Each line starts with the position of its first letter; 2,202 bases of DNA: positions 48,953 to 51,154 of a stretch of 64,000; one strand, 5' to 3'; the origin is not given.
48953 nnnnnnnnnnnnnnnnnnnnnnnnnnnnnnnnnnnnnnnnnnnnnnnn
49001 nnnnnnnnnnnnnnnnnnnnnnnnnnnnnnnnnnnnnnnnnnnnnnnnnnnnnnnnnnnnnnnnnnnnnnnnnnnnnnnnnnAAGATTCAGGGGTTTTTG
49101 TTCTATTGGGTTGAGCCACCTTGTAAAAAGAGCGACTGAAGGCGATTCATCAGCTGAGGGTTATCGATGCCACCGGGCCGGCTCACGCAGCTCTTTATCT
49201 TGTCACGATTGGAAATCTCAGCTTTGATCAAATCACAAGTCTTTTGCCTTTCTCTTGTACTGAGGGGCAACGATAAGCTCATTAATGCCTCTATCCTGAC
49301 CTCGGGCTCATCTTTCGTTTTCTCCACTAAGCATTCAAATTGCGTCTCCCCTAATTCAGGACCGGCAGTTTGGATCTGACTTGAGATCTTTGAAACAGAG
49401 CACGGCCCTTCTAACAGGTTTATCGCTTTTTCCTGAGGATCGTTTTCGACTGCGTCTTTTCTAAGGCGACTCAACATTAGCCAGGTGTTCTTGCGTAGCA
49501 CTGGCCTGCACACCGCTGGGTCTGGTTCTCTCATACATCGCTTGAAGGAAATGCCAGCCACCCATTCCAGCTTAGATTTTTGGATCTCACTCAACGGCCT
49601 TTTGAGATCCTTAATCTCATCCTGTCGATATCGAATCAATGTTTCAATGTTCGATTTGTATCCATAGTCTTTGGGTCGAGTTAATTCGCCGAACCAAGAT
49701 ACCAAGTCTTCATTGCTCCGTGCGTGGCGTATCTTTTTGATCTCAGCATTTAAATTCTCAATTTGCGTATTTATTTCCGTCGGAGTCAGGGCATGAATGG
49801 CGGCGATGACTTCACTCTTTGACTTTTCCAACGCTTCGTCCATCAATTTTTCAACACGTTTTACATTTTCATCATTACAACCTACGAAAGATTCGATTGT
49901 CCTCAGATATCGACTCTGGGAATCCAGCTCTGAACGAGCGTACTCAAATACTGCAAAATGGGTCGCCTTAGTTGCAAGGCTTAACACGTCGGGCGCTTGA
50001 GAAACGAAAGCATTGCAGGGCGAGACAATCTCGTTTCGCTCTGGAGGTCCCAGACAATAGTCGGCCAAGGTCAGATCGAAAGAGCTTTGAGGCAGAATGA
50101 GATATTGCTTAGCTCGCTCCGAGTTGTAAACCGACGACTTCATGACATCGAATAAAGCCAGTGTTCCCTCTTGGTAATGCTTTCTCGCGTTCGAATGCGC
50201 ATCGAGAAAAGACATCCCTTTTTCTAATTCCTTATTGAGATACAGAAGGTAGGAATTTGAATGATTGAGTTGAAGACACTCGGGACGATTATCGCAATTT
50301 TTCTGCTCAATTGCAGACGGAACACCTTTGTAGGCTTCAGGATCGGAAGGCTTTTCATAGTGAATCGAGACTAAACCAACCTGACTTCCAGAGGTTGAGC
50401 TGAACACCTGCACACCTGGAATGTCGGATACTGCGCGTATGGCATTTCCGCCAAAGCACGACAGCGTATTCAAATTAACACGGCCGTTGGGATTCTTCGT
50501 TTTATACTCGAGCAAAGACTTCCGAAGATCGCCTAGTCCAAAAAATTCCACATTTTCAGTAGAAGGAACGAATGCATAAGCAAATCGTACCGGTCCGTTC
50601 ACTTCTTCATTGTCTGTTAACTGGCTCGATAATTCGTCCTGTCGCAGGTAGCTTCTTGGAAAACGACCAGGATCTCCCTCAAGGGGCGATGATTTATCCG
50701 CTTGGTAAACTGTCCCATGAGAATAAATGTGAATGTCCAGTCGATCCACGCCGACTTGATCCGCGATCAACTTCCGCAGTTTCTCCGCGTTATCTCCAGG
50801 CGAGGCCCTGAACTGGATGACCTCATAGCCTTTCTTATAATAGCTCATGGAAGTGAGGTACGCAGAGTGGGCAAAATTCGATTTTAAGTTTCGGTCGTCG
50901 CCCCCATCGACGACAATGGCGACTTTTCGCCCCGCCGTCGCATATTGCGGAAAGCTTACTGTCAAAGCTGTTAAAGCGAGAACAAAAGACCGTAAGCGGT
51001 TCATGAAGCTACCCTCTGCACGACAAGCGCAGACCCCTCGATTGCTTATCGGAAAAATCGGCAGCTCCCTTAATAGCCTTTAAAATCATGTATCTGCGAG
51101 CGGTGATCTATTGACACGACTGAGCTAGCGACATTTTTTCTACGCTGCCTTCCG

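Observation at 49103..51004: Secreted 633-aa protein with a candidate caspase-like (clan CD) peptidase domain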

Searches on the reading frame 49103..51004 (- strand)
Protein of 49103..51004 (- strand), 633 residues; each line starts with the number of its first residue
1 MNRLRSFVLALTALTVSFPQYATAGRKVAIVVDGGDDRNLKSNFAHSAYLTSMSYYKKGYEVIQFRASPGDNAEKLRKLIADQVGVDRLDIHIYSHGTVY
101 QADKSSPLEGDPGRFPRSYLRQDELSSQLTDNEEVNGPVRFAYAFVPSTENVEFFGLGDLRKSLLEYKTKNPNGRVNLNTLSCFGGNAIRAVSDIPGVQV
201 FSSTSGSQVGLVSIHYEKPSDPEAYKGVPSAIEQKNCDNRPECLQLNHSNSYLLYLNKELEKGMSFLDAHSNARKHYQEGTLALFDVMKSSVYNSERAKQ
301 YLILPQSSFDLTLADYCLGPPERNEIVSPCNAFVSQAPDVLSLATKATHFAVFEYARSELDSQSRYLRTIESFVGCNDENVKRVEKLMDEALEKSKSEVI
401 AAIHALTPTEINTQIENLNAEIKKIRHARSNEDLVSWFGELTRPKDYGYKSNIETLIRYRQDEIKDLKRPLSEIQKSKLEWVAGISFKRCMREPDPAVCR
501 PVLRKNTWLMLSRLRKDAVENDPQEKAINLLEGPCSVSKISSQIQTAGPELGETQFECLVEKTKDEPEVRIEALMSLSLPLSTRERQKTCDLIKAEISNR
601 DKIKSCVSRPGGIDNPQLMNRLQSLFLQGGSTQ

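Call 3: search_protein_families(library=pfam, proteins=[window:49103-51004:-], max_evalue=10)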
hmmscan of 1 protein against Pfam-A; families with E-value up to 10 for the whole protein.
window:49103-51004:- (633 aa): 2 families
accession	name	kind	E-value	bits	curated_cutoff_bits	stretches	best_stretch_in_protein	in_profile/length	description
PF16360.10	GTP-bdg_M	-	1.1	10.3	29.5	0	410-431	53-74/79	GTP-binding GTPase Middle Region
PF06698.16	DUF1192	-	1.5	9.4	25.5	1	389-430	1-44/58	Protein of unknown function (DUF1192)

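Call 4: search_protein_families(library=ncbifam, proteins=[window:49103-51004:-], max_evalue=10)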
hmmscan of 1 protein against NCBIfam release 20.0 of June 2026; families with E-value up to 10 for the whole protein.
window:49103-51004:- (633 aa): 0 families

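Call 5: search_solved_structures(query=window:49103-51004:-, max_evalue=10)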
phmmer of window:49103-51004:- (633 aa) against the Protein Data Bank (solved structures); distinct sequences matched with E-value up to 10: 1.
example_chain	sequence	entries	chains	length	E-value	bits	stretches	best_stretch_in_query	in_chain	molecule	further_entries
2auv_A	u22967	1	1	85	1.8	10.4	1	169-212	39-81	potential NAD-reducing hydrogenase subunit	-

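Call 6: find_homologous_proteins(query=window:49103-51004:-, max_evalue=0.001)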
Query window:49103-51004:- (633 aa): 1 proteins with E <= 0.001 among 8000 candidates.
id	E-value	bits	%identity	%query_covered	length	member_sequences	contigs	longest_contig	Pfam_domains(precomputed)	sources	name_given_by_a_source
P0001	0.0e+0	1429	100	100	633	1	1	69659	-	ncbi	ncbi:MAG: hypothetical protein ACJ763_20200 [Bdellovibrionia bacterium]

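Call 16: search_protein_representatives(protein=window:49103-51004:-)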
Query: 633 residues. Proteins with E-value up to 0.001 (for the whole library): 35; up to 1e-10: 13; up to 1e-30: 7. The best 35 are listed.
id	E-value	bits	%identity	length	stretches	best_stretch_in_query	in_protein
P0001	0.0e+00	1429.1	100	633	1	1-633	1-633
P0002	2.0e-63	231.5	34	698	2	13-435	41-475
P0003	2.5e-58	214.7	32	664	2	19-436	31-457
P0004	9.1e-55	202.9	31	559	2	11-401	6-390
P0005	1.4e-52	195.7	30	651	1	15-629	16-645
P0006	9.8e-47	176.4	41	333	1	4-271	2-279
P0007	5.3e-31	124.4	27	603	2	16-207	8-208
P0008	2.5e-29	118.9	31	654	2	22-211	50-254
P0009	5.2e-29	117.8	28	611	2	17-380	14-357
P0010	2.3e-28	115.7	35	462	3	21-209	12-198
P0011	7.1e-23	97.6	35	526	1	26-371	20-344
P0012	9.7e-22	93.8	26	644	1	15-625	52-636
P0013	1.4e-20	90.0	31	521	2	25-211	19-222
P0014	1.9e-10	56.5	28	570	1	20-219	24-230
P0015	2.6e-10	56.1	32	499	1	22-205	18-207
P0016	5.1e-10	55.1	30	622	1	12-209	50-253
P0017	6.5e-10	54.8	29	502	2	105-322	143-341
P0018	1.0e-09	54.2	28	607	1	7-224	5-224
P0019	1.0e-09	54.1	25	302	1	346-630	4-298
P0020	1.6e-09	53.5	32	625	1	4-212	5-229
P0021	2.3e-09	53.0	32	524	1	24-205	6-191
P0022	2.5e-09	52.9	31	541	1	18-215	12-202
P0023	3.5e-09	52.4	26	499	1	24-209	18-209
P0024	3.5e-09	52.4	32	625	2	155-263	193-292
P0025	1.6e-07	46.9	30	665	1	16-208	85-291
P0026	2.1e-07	46.5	30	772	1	25-226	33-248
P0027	2.5e-07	46.2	30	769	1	9-273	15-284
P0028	5.3e-07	45.2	25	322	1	5-220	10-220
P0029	2.3e-06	43.1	31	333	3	143-206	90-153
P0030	9.3e-05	37.8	26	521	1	26-232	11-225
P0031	2.0e-04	36.7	31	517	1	55-213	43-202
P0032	3.4e-04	35.9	31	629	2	54-208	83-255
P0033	4.9e-04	35.4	36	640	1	121-213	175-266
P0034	6.7e-04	34.9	28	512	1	20-208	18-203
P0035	9.3e-04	34.5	25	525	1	5-211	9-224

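Call 18: search_protein_families(library=pfam, alignment_id=A1, max_evalue=0.1)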
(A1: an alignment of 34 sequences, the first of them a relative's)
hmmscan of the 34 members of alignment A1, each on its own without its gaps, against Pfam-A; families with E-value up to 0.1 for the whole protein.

A. member 1, P0001 (633 aa): 0 families

B. families by the number of members that match (of 34 scanned): 16 families
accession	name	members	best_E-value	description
PF01650.23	Peptidase_C13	5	1.7e-05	Peptidase C13 family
PF00403.32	HMA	1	0.00064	Heavy-metal-associated domain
PF04734.18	Ceramidase_alk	1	0.0064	Neutral/alkaline non-lysosomal ceramidase, N-terminal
PF11349.13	DUF3151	1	0.0089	Protein of unknown function (DUF3151)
PF15821.10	DUF4709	1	0.011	Domain of unknown function (DUF4709)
PF05524.18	PEP-utilisers_N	1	0.021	PEP-utilising enzyme, N-terminal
PF16523.10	betaPIX_CC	1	0.023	betaPIX coiled coil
PF14252.11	DUF4347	1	0.026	Domain of unknown function (DUF4347)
PF16113.10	ECH_2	1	0.03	Enoyl-CoA hydratase/isomerase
PF04763.17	DUF562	1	0.034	Protein of unknown function (DUF562)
PF16093.10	PAC4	1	0.041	Proteasome assembly chaperone 4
PF02624.21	YcaO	1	0.049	YcaO cyclodehydratase, ATP-ad Mg2+-binding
PF04151.21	PPC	1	0.056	Bacterial pre-peptidase C-terminal domain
PF07217.16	Het-C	1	0.069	Heterokaryon incompatibility protein Het-C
PF22456.1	PqqF-like_C_4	1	0.071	PQQ synthase PqqF-like, C-terminal lobe domain 4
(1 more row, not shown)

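Call 19: search_solved_structures(query=A1, max_evalue=10, show_alignments=3)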
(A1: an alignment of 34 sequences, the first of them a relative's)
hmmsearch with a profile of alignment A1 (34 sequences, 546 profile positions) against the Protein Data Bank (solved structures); distinct sequences matched with E-value up to 10: 7.
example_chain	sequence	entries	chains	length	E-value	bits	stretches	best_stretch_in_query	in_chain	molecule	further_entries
4n6n_A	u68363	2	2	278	0.81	11.7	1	136-222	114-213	Legumain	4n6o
8ae5_A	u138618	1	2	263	0.82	11.7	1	136-222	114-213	Legumain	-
5lu8_A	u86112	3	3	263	0.86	11.6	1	136-222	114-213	Legumain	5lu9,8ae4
5lua_A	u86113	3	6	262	0.86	11.6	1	136-222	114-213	Legumain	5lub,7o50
2yv5_A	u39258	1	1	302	1.1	11.3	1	44-80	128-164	YjeQ protein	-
4aw9_A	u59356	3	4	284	1.1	11.3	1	138-222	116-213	LEGUMAIN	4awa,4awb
7fqh_A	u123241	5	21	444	1.4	10.9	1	136-222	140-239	Legumain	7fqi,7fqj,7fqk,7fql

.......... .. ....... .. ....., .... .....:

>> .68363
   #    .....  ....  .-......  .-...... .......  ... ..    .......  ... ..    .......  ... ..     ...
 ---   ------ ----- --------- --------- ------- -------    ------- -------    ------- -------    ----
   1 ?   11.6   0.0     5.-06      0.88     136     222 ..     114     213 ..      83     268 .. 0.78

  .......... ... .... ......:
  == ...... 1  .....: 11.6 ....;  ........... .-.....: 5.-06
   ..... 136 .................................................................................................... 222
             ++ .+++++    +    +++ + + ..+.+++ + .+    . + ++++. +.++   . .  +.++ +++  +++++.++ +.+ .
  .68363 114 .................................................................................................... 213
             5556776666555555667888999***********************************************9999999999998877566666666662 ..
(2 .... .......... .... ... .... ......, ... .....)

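Call 24: find_homologous_proteins(query=A1, max_evalue=0.001)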
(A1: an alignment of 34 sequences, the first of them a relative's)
Query A1 (34 sequences) (633 aa, profile of the alignment): 1 proteins with E <= 0.001 among 8000 candidates.
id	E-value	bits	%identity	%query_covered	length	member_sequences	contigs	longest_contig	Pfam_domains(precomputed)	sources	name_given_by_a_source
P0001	3.9e-133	463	100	100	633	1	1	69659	-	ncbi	ncbi:MAG: hypothetical protein ACJ763_20200 [Bdellovibrionia bacterium]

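Call 25: list_cluster_members(proteins=[P0002, P0003, P0004, P0005, P0006, P0007, P0008, P0009, P0010, P0011])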
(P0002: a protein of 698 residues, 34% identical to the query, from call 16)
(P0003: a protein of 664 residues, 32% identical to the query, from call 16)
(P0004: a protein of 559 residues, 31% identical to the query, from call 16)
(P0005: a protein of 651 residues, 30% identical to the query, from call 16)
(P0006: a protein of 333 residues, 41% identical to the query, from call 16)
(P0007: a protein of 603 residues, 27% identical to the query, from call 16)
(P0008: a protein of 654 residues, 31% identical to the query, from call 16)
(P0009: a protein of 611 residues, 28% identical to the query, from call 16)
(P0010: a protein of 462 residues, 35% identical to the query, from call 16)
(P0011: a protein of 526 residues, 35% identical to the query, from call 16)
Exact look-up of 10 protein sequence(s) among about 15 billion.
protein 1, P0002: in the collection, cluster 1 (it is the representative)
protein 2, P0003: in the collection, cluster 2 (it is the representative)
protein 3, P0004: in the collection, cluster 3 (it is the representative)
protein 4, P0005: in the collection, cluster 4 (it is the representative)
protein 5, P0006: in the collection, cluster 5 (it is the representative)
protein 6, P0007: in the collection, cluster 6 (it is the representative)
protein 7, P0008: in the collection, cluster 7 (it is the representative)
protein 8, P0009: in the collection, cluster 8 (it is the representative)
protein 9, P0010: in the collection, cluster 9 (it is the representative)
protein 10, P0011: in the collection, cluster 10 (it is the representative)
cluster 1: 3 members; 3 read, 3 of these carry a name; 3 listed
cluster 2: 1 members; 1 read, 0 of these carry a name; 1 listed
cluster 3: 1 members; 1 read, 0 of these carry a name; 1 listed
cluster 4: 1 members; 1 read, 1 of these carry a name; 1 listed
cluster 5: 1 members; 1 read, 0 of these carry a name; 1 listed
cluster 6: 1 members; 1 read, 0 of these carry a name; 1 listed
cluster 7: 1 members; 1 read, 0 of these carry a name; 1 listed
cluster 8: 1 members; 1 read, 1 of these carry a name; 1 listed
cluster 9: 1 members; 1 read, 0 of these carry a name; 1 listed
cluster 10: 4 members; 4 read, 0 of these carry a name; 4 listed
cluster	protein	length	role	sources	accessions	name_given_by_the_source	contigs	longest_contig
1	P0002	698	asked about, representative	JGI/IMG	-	hypothetical protein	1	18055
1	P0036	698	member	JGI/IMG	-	hypothetical protein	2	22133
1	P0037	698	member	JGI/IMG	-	hypothetical protein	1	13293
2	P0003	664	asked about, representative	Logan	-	-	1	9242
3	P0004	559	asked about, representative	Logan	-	-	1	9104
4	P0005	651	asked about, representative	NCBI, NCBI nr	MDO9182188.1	MAG: hypothetical protein Q7U04_07255 [Bacteriovorax sp.] | hypothetical protein [Bacteriovorax sp.]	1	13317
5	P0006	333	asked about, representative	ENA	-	-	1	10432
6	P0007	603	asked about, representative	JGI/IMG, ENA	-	-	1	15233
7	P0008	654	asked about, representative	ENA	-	-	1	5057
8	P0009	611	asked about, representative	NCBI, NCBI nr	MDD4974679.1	MAG: hypothetical protein PHY93_10040 [Bacteriovorax sp.] | hypothetical protein [Bacteriovorax sp.]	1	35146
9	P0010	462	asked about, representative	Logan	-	-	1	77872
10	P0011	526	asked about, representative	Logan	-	-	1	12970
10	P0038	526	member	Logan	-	-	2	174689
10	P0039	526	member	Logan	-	-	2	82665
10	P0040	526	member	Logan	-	-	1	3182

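Call 33: predict_structure(alignment_id=A1)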
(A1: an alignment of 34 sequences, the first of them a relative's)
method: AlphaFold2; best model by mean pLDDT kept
length: 633 residues; sequences in the alignment: 34
mean_pLDDT: 82.1   pTM: 0.82
mean pLDDT of the five models: 82.1, 81.4, 80.3, 79.1, 78.4
residues with pLDDT >= 90: 274; 70-90: 222; 50-70: 93; < 50: 44
segments of 3 or more residues with pLDDT < 50: 215-236, 238-247, 441-450
pLDDT, mean of each block of 10 residues (from residue 1): 86 70 82 89 88 94 95 97 97 95 90 94 86 76 85 94 97 96 95 95 91 51 38 44 48 92 95 92 70 67 94 96 72 52 78 95 93 88 88 89 87 87 87 68 46 73 81 76 74 65 66 65 84 88 79 91 92 80 86 94 93 86 93 69
secondary structure, 60 per line:
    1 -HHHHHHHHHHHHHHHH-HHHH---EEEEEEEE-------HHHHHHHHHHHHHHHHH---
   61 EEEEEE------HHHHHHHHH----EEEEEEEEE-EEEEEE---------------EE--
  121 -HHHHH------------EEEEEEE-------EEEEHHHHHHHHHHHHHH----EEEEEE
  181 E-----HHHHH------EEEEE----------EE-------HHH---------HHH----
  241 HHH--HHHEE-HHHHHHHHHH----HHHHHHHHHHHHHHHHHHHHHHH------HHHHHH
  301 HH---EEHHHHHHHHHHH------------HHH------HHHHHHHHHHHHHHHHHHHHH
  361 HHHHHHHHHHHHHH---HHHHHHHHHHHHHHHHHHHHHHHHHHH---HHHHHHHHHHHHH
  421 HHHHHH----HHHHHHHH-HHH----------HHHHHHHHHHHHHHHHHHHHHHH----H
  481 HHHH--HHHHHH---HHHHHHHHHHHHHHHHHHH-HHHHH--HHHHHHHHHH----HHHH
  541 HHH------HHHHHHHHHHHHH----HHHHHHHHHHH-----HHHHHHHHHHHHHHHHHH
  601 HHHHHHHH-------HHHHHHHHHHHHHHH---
elements in order: H2-17 H19-22 E26-33 H41-57 E61-66 H73-81 E86-94 E96-101 H122-126 E139-145 E153-156 H157-170 E175-181 H187-191 E198-202 H252-261 H266-288 H295-302 H308-318 H340-374 H378-404 H408-426 H431-438 H453-475 H480-484 H487-492 H496-514 H516-520 H523-532 H537-543 H550-562 H567-577 H583-608 H616-630
